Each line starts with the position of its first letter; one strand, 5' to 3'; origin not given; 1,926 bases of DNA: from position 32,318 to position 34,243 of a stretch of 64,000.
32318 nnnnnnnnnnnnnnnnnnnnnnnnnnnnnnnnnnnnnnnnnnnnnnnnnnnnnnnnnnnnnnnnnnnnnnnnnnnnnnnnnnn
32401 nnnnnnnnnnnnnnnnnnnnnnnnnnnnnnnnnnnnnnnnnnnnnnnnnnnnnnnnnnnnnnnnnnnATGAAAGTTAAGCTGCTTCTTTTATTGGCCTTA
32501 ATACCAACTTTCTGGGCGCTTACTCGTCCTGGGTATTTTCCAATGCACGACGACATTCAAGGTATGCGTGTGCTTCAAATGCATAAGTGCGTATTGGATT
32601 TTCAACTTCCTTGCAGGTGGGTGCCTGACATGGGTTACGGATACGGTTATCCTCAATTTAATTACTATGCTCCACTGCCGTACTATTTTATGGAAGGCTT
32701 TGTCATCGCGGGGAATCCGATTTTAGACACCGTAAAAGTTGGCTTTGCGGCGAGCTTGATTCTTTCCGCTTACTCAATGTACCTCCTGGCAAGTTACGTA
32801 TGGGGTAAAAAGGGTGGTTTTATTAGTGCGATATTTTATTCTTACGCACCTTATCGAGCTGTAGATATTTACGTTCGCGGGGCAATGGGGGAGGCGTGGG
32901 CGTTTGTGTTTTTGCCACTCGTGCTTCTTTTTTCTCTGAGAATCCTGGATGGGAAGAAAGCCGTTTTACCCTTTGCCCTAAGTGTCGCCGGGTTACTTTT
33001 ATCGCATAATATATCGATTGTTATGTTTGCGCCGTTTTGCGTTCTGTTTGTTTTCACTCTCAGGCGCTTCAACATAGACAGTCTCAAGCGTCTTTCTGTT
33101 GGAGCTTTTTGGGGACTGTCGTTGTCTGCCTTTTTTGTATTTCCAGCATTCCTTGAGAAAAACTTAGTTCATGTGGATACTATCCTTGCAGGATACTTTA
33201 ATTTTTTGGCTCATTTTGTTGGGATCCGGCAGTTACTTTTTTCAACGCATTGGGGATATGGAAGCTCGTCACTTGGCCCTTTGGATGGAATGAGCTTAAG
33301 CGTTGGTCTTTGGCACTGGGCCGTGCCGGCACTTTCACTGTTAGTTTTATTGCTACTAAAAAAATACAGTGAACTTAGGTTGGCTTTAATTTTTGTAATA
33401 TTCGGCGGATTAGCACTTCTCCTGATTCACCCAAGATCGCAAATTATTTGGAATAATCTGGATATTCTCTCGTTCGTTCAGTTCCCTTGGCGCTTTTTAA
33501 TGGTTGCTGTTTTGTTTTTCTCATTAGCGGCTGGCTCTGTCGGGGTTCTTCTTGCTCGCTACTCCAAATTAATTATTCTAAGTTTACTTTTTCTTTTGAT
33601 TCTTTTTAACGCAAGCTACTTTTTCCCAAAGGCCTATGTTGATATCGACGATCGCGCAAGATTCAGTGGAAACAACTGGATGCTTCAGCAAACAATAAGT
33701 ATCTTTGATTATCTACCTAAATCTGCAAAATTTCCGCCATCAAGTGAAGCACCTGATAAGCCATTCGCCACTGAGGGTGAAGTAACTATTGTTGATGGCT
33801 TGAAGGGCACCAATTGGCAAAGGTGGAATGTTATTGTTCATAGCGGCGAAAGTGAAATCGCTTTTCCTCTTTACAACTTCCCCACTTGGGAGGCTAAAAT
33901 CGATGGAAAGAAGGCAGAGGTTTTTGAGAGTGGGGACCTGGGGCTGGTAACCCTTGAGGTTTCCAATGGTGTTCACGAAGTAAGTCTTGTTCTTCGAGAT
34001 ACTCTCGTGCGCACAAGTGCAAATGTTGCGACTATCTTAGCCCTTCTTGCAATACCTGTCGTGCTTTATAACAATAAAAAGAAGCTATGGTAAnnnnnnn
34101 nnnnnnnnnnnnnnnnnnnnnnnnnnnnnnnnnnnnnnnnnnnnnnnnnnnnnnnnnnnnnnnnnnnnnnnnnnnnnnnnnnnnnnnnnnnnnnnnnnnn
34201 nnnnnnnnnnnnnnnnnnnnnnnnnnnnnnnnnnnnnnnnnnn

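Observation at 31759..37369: ArnC/CsbB-like GT2 translationally coupled to three tandem 'YFPMHDD' GT-C paralogs with an unusual TM / beta-domain / C-terminal TM anchor topology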

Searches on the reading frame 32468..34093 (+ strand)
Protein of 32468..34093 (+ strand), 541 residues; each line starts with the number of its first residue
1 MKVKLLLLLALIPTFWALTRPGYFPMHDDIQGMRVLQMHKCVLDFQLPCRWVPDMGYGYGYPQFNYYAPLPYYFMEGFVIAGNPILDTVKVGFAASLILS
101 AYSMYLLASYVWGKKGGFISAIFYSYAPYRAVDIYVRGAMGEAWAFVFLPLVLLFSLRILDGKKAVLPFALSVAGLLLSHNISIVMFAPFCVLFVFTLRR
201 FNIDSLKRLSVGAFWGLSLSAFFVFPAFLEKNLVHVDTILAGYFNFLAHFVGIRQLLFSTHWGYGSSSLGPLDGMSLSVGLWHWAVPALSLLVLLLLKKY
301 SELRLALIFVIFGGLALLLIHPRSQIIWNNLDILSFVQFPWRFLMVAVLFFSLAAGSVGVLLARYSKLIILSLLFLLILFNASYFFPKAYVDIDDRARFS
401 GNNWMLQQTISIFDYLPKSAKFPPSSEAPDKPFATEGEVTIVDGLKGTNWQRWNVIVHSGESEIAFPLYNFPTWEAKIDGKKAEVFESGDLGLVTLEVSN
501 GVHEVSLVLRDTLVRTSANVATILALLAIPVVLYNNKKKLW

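Call 3: search_protein_families(library=pfam, proteins=[window:32468-34093:+], max_evalue=1)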
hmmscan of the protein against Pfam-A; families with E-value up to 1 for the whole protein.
window:32468-34093:+ (541 aa): 1 family
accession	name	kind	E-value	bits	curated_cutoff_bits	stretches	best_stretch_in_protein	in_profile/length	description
PF10131.15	PTPS_related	-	0.14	11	26.4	1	64-387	1-312/621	6-pyruvoyl-tetrahydropterin synthase related domain; membrane protein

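Call 4: search_protein_families(library=ncbifam, proteins=[window:32468-34093:+], max_evalue=1)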
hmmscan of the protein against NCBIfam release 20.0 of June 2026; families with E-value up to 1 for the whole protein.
window:32468-34093:+ (541 aa): 0 families

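Call 9: find_homologous_proteins(query=window:32468-34093:+, max_evalue=0.00001)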
Query window:32468-34093:+ (541 aa): 1505 proteins with E <= 0.00001 among 8000 candidates; the best 120 are listed.
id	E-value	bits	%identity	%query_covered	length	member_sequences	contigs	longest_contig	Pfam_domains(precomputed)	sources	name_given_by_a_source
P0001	0.0e+0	1210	100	100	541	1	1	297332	-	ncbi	-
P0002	6.7e-240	815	64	100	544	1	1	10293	-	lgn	-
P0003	6.0e-206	703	59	99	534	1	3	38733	-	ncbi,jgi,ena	-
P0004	1.1e-205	702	56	98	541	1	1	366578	-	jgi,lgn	-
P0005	6.0e-203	693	56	98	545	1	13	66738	-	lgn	-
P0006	4.6e-200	684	55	99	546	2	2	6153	-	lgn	-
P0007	1.0e-199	683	56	98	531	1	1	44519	-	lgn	-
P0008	9.0e-199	680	55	97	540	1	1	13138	PF10131.16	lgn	-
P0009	9.9e-199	679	56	99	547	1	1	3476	PF10131.16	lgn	-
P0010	2.5e-198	678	55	97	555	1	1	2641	-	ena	-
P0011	2.6e-198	678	57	97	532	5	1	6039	PF09586.17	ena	-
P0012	1.2e-196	673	56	97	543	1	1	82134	PF10131.16,PF09586.17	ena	-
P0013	3.2e-194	665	56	99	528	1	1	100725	-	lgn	-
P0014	3.6e-192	658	55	98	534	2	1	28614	-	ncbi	-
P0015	7.0e-192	657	54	98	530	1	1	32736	-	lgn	-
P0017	1.0e-181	623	51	97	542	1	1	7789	PF10131.16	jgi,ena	jgi:hypothetical protein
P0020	3.7e-178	612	53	98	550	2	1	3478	PF10131.16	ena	-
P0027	3.2e-174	599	51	98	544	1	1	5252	PF10131.16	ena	-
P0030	3.2e-173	595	49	99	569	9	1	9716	PF10131.16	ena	-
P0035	1.8e-170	586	50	98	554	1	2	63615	PF13231.13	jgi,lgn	jgi:hypothetical protein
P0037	7.5e-170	584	49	97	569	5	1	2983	PF13231.13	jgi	jgi:hypothetical protein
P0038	1.0e-169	584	50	99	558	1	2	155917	PF13231.13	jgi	jgi:hypothetical protein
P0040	3.4e-169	582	48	96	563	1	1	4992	PF10131.16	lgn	-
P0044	1.1e-168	580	48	98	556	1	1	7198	PF10131.16,PF09586.17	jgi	jgi:uncharacterized membrane protein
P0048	5.9e-168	578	49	99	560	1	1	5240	PF10131.16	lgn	-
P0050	1.5e-167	577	51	98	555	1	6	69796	PF10131.16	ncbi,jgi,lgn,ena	-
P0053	1.9e-166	573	49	98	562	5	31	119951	PF10131.16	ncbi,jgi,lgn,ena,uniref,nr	ncbi:hypothetical protein A2865_03330 [Candidatus Woesebacteria bacterium RIFCSPHIGHO2_01_FULL_39_17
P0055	2.8e-166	572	49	97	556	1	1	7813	PF10131.16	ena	-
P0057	8.2e-166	571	49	99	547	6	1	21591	PF10131.16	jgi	-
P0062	4.9e-164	565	49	99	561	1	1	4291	PF13231.13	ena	-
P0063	7.4e-164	564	50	96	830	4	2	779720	PF10111.15,PF13641.13,PF00535.33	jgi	jgi:GT2 family glycosyltransferase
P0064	7.9e-164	564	48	99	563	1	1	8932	PF10131.16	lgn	-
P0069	5.6e-163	561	49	100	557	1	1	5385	PF10131.16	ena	-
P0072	3.7e-162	559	47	97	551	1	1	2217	PF10131.16,PF20176.4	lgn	-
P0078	5.3e-160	552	47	99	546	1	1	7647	PF10131.16,PF13231.13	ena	-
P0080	9.3e-160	551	47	99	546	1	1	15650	PF10131.16,PF13231.13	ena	-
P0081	2.6e-159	549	48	96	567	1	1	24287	PF10131.16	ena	-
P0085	3.6e-159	549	49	93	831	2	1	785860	PF10131.16,PF13641.13,PF00535.33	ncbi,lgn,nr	ncbi:MAG: hypothetical protein KatS3mg088_423 [Patescibacteria group bacterium]|nr:MAG: hypothetical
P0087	6.8e-159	548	47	98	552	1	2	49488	PF10131.16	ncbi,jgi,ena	-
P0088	1.5e-158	547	47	99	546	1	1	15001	PF10131.16,PF13231.13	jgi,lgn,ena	-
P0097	4.0e-156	539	47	96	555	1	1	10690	PF10131.16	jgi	jgi:uncharacterized membrane protein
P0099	2.1e-155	536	46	97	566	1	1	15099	PF10131.16,PF09586.17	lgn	-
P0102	4.1e-155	536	48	98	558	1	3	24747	PF10131.16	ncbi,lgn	-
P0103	5.1e-155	535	47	95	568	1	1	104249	PF10131.16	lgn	-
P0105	2.1e-154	533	48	95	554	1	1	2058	PF10131.16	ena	-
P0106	3.0e-154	533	46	99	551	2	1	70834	PF10131.16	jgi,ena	-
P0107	4.5e-154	532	48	96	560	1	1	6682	PF10131.16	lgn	-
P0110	1.2e-153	531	46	98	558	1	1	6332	PF10131.16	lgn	-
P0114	4.1e-153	529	47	98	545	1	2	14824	PF10131.16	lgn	-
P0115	5.0e-153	529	46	97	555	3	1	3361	PF10131.16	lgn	-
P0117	6.3e-153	528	46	98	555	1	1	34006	PF10131.16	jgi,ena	-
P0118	3.1e-152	526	46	97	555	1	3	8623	PF10131.16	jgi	jgi:hypothetical protein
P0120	1.8e-151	523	46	97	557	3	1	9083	PF10131.16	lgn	-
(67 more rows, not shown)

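Call 15: search_solved_structures(query=A2, max_evalue=10, show_alignments=2)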
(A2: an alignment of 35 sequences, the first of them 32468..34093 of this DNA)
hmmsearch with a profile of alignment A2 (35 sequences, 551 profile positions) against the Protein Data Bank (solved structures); distinct sequences matched with E-value up to 10: 0.

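Call 30: predict_structure(alignment_id=A2)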
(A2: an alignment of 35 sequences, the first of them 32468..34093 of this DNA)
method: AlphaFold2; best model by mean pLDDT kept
length: 541 residues; sequences in the alignment: 35
mean_pLDDT: 90.2   pTM: 0.91
mean pLDDT of the five models: 90.2, 90.1, 88.7, 86.9, 86.8
residues with pLDDT >= 90: 383; 70-90: 126; 50-70: 17; < 50: 15
segments of 3 or more residues with pLDDT < 50: 245-247, 264-272
pLDDT, mean of each block of 10 residues (from residue 1): 90 93 82 93 92 91 74 96 96 97 98 97 95 90 97 98 96 96 93 92 94 97 90 78 58 87 51 70 95 97 97 97 91 86 96 97 88 92 85 91 87 83 91 94 94 95 94 94 92 95 96 94 96 78 38
secondary structure, 60 per line:
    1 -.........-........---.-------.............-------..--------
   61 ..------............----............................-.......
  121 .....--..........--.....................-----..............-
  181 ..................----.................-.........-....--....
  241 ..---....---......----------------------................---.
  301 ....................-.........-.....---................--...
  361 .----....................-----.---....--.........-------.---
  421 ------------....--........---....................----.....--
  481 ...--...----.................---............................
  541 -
elements in order: H2-10 H12-19 H31-43 H69-80 H85-112 H114-125 H128-137 H140-160 H166-179 H181-198 H203-219 H221-229 H237-242 H246-249 H253-258 H281-296 H300-320 H322-330 H332-336 H340-355 H358-361 H366-385 H395-398 H401-409 E433-436 E439-446 E450-469 E474-478 E481-483 E486-488 E493-509 H513-540

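Call 33: fold_search(model_id=the predicted structure, library=pdb)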
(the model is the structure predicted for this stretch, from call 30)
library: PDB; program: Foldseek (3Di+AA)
matches with E <= 10: 375; with E <= 0.001: 2
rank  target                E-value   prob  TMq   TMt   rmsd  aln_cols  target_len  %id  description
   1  6w98_A                1.1e-04  1.00  0.41  0.19   8.5       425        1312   13  Single-Particle Cryo-EM Structure of Arabinofuranosyltransferase AftD from Mycobacteria (released 2020-05-13)
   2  6wby                  2.7e-04  1.00  0.39  0.19   8.8       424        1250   16  Single-Particle Cryo-EM Structure of Arabinofuranosyltransferase AftD from Mycobacteria, Mutant R1389S Class 2 (released 2020-05-13)
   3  8age_A                1.1e-03  1.00  0.47  0.41  11.0       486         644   12  Structure of yeast oligosaccharylransferase complex with acceptor peptide bound (released 2022-12-07)
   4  5f15                  1.5e-03  1.00  0.34  0.34  18.5       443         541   12  Crystal Structure of ArnT from Cupriavidus metallidurans bound to Undecaprenyl phosphate (released 2016-02-17)
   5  9s6t_A                2.0e-03  1.00  0.41  0.45  15.3       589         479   14  Ternary cryo-EM structure of chicken ALG12 with Dol25-PP-GlcNAc2Man7, Dol25-P-Man, and Fab (released 2026-03-18)
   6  5ezm                  2.1e-03  1.00  0.35  0.36  17.1       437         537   12  Crystal Structure of ArnT from Cupriavidus metallidurans in the apo state (released 2016-02-17)
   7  3wak                  2.2e-03  1.00  0.38  0.26  15.3       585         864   11  Crystal structure of the Archaeoglobus fulgidus oligosaccharyltransferase (O29867_ARCFU) in the apo form (released 2013-10-30)
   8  5ogl_A                2.6e-03  1.00  0.41  0.33   9.4       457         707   14  Structure of bacterial oligosaccharyltransferase PglB in complex with an acceptor peptide and an lipid-linked oligosac (released 2017-10-25)
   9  8pn9_A                2.8e-03  1.00  0.42  0.36  12.8       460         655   12  Structure of human oligosaccharyltransferase OST-A complex bound to NGI-1 (released 2024-05-08)
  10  6ezn_F                3.2e-03  1.00  0.43  0.37  12.8       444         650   13  Cryo-EM structure of the yeast oligosaccharyltransferase (OST) complex (released 2018-01-17)
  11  8agb_A                3.5e-03  1.00  0.46  0.40  12.6       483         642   14  Structure of yeast oligosaccharylransferase complex with lipid-linked oligosaccharide bound (released 2022-12-07)
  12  7oci_F                4.1e-03  1.00  0.47  0.41  11.3       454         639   14  Cryo-EM structure of yeast Ost6p containing oligosaccharyltransferase complex (released 2022-02-16)
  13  6s7t_A                4.3e-03  1.00  0.41  0.32  19.4       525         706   13  Cryo-EM structure of human oligosaccharyltransferase complex OST-B (released 2019-12-18)
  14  6wbx                  4.9e-03  1.00  0.43  0.20  10.4       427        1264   13  Single-Particle Cryo-EM Structure of Arabinofuranosyltransferase AftD from Mycobacteria, Mutant R1389S Class 1 (released 2020-05-13)
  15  6c26_A                5.3e-03  1.00  0.47  0.40  11.9       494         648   13  The Cryo-EM structure of a eukaryotic oligosaccharyl transferase complex (released 2018-01-31)
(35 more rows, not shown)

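Call 34: search_protein_representatives(alignment_id=A1)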
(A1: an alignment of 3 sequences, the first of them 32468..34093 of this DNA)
Query: 3 sequences, 551 profile positions. Proteins with E-value up to 0.001 (for the whole library): 17722; up to 1e-10: 12655; up to 1e-30: 5382. The best 150 are listed.
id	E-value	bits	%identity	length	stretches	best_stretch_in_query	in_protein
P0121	1.3e-260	882.2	-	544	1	1-551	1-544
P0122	6.0e-251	850.4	-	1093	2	3-545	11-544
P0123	6.9e-193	658.7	-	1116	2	5-544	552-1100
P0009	9.3e-183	625.3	-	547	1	6-547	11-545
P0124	2.8e-172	590.7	-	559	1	4-549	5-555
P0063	1.1e-169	582.1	-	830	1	6-543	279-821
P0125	1.9e-164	564.9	-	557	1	5-542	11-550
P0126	6.0e-160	550.0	-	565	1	7-539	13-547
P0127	1.2e-153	529.2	-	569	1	3-549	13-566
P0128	5.4e-152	523.7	-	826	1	4-538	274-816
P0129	1.3e-151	522.5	-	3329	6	11-534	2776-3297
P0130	4.8e-149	514.0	-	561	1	3-537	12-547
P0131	5.4e-149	513.8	-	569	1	8-539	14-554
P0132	2.9e-148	511.4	-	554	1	6-543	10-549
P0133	7.1e-148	510.1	-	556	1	7-547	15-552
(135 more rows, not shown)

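Call 40: search_protein_families(library=pfam, alignment_id=A2, max_evalue=0.01)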
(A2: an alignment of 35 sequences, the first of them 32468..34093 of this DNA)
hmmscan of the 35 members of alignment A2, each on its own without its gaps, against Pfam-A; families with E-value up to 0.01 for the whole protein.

A. member 1, window:32468-34093:+ (541 aa): 0 families

B. families by the number of members that match (of 35 scanned): 3 families
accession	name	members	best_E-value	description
PF10131.15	PTPS_related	26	1.8e-20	6-pyruvoyl-tetrahydropterin synthase related domain; membrane protein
PF13231.12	PMT_2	4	2e-09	Dolichyl-phosphate-mannose-protein mannosyltransferase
PF09586.16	YfhO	2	6.9e-10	Bacterial membrane protein YfhO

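Call 43: find_encoding_contigs(protein=P0001, flank=10000, max_places=3)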
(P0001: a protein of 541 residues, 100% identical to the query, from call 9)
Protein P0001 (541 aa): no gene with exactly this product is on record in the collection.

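Call 44: list_cluster_members(proteins=[window:32468-34093:+, window:34087-35748:+, window:35735-37369:+, window:31759-32478:+, P0063, P0085])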
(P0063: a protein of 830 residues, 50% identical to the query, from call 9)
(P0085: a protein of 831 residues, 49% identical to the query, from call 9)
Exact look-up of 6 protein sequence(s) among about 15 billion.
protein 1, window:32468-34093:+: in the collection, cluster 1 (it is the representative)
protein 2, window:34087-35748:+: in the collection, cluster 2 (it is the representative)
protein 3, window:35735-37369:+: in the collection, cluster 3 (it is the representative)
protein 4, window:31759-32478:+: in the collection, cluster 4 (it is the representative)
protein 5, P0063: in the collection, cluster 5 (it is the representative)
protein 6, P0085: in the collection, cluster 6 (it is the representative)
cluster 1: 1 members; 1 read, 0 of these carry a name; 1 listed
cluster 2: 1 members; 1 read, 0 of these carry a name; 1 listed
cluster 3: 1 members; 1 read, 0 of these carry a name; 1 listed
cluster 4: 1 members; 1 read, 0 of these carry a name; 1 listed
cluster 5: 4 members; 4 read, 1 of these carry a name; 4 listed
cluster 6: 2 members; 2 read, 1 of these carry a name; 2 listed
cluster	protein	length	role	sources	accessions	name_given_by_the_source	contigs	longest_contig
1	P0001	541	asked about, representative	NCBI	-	-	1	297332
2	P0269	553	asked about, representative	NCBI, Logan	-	-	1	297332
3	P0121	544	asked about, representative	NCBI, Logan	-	-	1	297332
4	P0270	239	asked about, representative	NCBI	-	-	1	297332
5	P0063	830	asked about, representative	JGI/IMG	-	GT2 family glycosyltransferase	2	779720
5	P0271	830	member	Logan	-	-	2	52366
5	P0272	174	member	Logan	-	-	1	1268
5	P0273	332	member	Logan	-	-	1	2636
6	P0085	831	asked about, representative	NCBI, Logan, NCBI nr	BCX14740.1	MAG: hypothetical protein KatS3mg088_423 [Patescibacteria group bacterium]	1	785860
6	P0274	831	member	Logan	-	-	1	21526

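Call 45: find_related_loci(query=A2, collection=genome_contigs, flank=6000)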
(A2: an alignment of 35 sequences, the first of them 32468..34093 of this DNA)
Query A2 (541 aa) in genome_contigs; peptide patterns used: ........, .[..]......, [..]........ (x = any residue, [..] = any of these).
599 stretches matched a pattern (row limit reached: there are more); 566 encode a relative of the query (tblastn E <= 1e-3); the best 80 are kept; 80 distinct loci.
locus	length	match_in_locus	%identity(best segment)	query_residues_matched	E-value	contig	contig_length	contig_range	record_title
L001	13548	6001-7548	57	13-538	0e+0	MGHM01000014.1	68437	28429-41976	MAG: Candidatus Woesebacteria bacterium RIFCSPLOWO2_01_FULL_44_24b rifcsplowo2_01_scaffold_319, whole genome shotgun seq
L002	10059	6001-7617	50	3-531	2e-176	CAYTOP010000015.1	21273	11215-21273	MAG TPA_asm: uncultured Gammaproteobacteria bacterium isolate SRP050083_co1_427 genome assembly, contig: NODE_952_length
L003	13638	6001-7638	50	5-538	1e-176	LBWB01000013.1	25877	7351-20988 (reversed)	MAG: Candidatus Woesebacteria bacterium GW2011_GWB1_39_12 UT24_C0013, whole genome shotgun sequence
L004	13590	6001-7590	49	13-539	2e-163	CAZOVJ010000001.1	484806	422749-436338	MAG TPA_asm: uncultured Gammaproteobacteria bacterium isolate SRP068000_co4_46 genome assembly, contig: NODE_3_length_48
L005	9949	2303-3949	43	3-538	2e-152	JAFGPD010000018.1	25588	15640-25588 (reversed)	MAG: Candidatus Woesebacteria bacterium isolate Zod_Metabat.670 k87_2952426, whole genome shotgun sequence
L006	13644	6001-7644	44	2-538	1e-140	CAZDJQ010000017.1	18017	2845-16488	MAG TPA_asm: uncultured Gammaproteobacteria bacterium isolate SRP141376_co1_239 genome assembly, contig: NODE_6456_lengt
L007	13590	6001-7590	45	6-527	1e-138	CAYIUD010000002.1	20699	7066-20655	MAG TPA_asm: uncultured Pseudomonadales bacterium isolate ERP119705_co5_501 genome assembly, contig: NODE_3138_length_20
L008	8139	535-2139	42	3-527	3e-137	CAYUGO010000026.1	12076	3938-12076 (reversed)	MAG TPA_asm: uncultured Gammaproteobacteria bacterium isolate SRP107338_co1_147 genome assembly, contig: NODE_6038_lengt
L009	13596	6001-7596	43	18-530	1e-132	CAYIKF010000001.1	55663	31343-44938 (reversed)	MAG TPA_asm: uncultured Gammaproteobacteria bacterium isolate ERP119705_co21_379 genome assembly, contig: NODE_503_lengt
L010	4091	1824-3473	42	1-539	4e-135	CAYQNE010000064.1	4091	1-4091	MAG TPA_asm: uncultured Gammaproteobacteria bacterium isolate binchicken_co9_51 genome assembly, contig: NODE_11932_leng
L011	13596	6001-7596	43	5-526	1e-129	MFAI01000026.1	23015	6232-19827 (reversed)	MAG: Candidatus Collierbacteria bacterium RIFCSPLOWO2_01_FULL_50_23 rifcsplowo2_01_scaffold_3847, whole genome shotgun s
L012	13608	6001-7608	43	5-529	9e-125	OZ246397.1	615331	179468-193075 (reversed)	MAG: uncultured Gammaproteobacteria bacterium isolate SRP068000_co4_68 genome assembly, chromosome: 1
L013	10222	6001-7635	40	2-538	1e-124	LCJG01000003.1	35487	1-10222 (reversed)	MAG: Candidatus Collierbacteria bacterium GW2011_GWB1_44_6 UW68_C0003, whole genome shotgun sequence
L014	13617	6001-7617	40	1-523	2e-124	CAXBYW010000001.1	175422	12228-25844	MAG TPA_asm: uncultured bacterium isolate SRR3725731_binner12_Refined_73 genome assembly, contig: ERZ4200997.19, whole g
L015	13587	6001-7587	41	20-539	3e-124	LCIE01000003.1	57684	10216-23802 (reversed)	MAG: Candidatus Collierbacteria bacterium GW2011_GWC2_44_18 UW41_C0003, whole genome shotgun sequence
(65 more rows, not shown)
